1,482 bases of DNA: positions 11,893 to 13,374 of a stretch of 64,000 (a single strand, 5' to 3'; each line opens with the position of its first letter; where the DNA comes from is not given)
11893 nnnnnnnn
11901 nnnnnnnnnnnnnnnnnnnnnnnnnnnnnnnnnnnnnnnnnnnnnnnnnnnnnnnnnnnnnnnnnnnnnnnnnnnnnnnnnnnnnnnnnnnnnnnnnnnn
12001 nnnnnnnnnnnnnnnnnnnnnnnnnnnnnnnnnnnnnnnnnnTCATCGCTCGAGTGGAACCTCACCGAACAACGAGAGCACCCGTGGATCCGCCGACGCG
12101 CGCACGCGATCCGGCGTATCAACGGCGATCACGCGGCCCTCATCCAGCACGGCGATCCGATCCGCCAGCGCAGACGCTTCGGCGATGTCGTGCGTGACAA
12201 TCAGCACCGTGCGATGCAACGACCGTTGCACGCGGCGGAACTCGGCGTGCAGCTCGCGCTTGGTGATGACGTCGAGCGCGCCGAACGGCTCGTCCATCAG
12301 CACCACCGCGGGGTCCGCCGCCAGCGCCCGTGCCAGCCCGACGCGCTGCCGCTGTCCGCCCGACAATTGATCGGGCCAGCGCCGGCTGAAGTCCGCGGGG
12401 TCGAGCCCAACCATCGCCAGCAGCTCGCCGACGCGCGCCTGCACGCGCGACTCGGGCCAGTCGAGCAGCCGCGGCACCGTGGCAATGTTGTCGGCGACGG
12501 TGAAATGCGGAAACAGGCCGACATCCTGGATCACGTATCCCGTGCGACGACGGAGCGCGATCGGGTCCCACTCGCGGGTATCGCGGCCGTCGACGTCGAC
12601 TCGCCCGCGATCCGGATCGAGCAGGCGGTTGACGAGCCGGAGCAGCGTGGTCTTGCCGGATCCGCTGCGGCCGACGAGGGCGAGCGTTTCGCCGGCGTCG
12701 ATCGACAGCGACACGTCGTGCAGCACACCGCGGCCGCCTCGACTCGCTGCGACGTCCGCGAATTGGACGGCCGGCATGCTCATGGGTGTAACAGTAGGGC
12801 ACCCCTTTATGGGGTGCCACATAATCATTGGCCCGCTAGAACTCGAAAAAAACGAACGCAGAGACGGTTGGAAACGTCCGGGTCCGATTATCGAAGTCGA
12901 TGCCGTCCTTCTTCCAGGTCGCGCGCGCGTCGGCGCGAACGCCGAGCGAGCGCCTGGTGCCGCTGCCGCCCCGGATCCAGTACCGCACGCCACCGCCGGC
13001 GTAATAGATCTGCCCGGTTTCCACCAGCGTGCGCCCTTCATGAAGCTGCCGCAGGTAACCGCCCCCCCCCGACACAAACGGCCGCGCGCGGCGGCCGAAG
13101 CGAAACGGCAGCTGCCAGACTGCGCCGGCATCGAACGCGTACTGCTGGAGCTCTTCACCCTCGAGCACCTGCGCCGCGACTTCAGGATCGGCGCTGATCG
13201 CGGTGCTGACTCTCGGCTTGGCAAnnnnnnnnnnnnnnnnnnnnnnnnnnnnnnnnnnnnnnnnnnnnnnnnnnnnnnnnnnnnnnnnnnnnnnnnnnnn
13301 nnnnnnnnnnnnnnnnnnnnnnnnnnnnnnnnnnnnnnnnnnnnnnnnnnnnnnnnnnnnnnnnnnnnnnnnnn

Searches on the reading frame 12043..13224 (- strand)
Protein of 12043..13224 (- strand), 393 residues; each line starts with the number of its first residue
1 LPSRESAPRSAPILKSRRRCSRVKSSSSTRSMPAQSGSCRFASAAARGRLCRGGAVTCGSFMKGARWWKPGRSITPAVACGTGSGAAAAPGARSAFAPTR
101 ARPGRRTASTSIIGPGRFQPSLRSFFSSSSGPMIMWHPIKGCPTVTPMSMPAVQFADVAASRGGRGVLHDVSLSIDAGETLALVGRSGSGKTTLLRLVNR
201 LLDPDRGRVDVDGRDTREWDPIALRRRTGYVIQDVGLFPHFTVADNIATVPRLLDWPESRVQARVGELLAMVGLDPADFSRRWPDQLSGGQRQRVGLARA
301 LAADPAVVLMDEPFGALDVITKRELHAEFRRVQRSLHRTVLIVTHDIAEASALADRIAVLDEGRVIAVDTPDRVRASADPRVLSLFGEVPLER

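Call 46: search_protein_families(library=pfam, proteins=[window:12043-13224:-])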
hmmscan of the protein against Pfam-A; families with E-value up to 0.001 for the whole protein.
window:12043-13224:- (393 aa): 3 families
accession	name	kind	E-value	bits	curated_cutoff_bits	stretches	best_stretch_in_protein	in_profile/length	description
PF00005.33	ABC_tran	-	7.9e-36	124.1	25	1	168-314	1-136/137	ABC transporter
PF13304.12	AAA_21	-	3.4e-06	27.8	27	0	182-213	3-37/304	AAA domain, putative AbiEii toxin, Type IV TA system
PF13555.12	AAA_29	-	0.00027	21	27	1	167-206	11-50/61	P-loop containing region of AAA domain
